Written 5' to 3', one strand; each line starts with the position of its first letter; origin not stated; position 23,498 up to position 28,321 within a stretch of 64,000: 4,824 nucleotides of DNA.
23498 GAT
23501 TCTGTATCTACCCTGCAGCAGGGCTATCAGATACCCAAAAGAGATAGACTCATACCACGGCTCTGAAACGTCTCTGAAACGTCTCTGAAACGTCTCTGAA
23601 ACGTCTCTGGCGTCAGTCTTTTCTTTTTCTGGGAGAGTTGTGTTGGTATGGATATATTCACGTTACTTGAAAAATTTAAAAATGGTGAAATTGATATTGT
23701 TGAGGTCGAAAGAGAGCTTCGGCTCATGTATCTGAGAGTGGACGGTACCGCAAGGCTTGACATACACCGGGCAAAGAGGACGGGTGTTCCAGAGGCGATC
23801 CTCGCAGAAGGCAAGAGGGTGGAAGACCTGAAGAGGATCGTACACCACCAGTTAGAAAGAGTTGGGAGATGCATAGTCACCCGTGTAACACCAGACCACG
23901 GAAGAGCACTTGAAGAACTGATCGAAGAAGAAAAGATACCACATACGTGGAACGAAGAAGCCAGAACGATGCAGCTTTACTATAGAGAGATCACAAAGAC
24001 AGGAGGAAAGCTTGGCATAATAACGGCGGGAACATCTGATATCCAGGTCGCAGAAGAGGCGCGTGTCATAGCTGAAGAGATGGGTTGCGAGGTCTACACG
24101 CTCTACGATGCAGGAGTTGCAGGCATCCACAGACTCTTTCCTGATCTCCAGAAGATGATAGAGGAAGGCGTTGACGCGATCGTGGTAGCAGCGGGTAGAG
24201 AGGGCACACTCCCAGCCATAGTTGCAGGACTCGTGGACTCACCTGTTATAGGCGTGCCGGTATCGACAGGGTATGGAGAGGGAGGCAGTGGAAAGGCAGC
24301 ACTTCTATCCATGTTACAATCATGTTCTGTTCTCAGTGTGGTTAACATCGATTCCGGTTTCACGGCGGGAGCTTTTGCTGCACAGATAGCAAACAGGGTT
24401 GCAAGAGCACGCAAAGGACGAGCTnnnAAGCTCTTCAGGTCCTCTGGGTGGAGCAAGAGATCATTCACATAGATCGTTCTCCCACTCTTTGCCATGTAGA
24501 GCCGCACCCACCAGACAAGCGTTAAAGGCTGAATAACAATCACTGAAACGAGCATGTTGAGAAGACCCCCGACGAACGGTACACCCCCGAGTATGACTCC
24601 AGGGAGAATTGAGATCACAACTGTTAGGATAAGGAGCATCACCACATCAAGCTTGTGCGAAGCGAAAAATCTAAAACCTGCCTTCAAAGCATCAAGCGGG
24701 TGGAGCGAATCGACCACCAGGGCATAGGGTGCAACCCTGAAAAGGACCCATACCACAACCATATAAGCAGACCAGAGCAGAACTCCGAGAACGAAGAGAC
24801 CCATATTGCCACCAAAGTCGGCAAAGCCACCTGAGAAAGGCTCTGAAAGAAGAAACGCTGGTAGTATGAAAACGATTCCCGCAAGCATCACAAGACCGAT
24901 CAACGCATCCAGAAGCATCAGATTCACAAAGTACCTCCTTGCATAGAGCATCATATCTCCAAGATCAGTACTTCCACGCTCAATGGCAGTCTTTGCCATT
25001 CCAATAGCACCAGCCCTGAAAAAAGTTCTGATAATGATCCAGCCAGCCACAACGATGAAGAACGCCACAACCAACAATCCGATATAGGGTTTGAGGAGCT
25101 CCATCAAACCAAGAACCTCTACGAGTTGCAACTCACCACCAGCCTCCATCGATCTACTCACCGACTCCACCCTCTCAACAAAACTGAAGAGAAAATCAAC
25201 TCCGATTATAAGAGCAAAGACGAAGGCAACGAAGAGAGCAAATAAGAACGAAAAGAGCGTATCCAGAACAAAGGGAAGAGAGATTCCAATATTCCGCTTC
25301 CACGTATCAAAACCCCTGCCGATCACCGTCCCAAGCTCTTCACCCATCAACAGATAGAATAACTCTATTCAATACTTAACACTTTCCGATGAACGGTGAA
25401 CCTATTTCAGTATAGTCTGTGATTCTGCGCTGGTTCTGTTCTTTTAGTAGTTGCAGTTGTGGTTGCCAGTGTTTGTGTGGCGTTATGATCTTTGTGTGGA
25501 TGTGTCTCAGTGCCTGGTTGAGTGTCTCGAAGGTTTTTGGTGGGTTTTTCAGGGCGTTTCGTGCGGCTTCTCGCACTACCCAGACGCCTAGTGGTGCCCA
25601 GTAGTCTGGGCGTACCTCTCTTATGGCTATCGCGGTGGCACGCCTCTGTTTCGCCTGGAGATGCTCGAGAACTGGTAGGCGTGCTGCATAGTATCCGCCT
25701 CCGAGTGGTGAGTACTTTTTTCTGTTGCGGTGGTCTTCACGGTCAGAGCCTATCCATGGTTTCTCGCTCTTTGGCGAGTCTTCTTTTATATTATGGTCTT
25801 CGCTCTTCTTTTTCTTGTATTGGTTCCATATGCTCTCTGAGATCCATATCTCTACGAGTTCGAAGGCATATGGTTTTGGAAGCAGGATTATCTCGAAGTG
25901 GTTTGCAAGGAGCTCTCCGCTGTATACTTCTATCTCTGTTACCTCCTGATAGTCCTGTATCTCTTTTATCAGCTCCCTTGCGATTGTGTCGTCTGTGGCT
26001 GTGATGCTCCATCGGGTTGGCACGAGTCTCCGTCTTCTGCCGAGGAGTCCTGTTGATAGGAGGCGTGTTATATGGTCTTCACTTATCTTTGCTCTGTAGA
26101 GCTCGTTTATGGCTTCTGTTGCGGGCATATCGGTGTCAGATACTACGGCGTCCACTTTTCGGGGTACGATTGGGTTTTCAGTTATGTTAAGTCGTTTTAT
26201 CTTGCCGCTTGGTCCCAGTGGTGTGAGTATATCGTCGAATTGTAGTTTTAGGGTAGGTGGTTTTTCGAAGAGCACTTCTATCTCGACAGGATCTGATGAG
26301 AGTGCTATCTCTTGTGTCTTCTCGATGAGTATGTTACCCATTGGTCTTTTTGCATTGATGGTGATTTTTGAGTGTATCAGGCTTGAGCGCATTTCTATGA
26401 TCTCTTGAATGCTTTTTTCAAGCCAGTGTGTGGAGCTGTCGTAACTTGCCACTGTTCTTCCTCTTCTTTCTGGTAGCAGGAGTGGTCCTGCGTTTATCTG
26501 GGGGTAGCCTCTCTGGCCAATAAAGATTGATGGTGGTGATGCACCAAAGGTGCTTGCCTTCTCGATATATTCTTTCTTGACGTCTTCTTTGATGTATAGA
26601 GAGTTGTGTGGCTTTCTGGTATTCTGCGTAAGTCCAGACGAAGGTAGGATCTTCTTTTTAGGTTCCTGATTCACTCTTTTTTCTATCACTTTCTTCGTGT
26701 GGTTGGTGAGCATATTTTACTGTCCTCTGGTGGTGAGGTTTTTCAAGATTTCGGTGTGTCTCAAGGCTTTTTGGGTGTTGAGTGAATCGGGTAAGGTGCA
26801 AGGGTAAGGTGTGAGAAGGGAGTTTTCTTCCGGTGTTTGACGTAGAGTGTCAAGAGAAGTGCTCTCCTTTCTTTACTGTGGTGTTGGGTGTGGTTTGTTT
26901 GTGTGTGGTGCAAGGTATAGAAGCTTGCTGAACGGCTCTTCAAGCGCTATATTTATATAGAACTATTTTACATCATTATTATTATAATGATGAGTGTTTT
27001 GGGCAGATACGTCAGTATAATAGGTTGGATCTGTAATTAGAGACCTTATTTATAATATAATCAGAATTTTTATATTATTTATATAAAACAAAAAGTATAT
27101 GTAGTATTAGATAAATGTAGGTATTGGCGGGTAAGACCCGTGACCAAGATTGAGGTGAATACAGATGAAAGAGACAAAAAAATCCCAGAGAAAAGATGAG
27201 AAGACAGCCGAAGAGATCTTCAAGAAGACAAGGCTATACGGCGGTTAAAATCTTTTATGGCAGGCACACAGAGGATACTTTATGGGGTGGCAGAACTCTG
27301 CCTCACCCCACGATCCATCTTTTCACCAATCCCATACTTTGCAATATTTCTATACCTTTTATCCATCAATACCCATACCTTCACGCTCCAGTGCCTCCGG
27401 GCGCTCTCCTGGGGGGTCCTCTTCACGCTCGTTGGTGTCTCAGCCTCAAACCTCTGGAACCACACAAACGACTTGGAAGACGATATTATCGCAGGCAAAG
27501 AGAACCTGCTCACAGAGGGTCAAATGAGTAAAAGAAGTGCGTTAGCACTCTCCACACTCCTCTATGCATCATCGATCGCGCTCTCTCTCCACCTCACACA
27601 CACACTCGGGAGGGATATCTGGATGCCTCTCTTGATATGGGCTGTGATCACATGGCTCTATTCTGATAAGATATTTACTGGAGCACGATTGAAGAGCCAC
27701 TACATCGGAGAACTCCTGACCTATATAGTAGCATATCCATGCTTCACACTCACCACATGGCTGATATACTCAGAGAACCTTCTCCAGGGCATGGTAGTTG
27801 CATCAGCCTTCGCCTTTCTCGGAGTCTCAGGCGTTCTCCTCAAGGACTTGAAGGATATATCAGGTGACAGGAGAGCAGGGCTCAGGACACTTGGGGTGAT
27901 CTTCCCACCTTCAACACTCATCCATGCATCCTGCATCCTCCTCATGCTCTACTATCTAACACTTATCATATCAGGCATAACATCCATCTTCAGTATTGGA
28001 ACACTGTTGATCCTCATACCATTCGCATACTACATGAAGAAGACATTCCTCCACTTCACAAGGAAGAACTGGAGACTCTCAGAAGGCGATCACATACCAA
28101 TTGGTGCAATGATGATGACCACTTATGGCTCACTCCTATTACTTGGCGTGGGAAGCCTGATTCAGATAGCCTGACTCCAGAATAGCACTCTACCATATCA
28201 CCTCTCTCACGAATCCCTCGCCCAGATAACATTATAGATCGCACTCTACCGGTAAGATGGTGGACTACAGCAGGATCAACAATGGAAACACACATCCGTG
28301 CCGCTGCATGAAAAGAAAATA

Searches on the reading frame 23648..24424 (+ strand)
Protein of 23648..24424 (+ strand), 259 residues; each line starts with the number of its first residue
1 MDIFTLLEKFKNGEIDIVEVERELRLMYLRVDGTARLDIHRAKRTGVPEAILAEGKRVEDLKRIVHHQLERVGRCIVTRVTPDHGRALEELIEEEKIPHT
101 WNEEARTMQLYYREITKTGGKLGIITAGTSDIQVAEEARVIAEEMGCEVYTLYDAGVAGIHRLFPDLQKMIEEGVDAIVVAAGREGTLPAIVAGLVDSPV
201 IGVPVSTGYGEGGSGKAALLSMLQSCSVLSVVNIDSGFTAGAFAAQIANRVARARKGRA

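Call 64: search_protein_families(library=pfam, proteins=[window:23648-24424:+], max_evalue=0.0001)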
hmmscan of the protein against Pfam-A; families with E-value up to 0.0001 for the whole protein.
window:23648-24424:+ (259 aa): 1 family
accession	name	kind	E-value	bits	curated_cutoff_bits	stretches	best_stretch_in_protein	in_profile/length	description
PF00731.26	AIRC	-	2.8e-19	69.6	30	1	122-249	2-128/148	AIR carboxylase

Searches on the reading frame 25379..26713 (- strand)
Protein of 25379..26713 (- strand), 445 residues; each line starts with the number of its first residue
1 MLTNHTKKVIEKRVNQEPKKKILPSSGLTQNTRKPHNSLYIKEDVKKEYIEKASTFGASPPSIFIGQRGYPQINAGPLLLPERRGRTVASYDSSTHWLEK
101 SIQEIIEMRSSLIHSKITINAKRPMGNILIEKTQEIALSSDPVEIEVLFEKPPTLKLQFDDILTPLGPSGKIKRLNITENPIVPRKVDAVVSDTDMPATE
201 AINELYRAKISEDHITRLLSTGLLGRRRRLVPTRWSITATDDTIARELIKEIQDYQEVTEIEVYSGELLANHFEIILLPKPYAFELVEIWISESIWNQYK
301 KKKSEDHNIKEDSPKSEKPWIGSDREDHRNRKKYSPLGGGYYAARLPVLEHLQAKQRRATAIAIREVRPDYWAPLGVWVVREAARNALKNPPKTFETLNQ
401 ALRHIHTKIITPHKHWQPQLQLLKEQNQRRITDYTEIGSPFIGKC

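Call 64: search_protein_families(library=pfam, proteins=[window:25379-26713:-], max_evalue=0.0001)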
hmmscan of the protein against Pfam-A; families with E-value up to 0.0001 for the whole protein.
window:25379-26713:- (445 aa): 2 families
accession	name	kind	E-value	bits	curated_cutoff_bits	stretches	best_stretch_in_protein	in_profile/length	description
PF04894.17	Nre_N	-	6.3e-93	311.9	25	1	44-297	18-270/270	Archaeal Nre, N-terminal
PF04895.17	Nre_C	-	1.7e-38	131.3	27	1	326-434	1-110/110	Archaeal Nre, C-terminal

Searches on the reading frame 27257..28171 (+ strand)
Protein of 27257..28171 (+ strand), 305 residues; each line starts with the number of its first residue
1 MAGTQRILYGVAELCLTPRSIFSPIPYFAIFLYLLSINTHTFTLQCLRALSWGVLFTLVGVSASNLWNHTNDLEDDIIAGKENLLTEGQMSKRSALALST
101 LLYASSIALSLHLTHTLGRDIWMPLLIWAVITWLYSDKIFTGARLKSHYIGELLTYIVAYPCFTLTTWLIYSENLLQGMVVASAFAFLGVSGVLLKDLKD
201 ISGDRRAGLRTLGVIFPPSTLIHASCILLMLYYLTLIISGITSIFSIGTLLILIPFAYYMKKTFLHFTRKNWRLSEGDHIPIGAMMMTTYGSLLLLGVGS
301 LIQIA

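Call 64: search_protein_families(library=pfam, proteins=[window:27257-28171:+], max_evalue=0.0001)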
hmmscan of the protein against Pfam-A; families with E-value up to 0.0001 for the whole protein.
window:27257-28171:+ (305 aa): 1 family
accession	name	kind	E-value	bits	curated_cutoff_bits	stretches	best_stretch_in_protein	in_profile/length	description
PF01040.23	UbiA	-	4.5e-20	72.4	34.2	1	44-266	19-231/250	UbiA prenyltransferase family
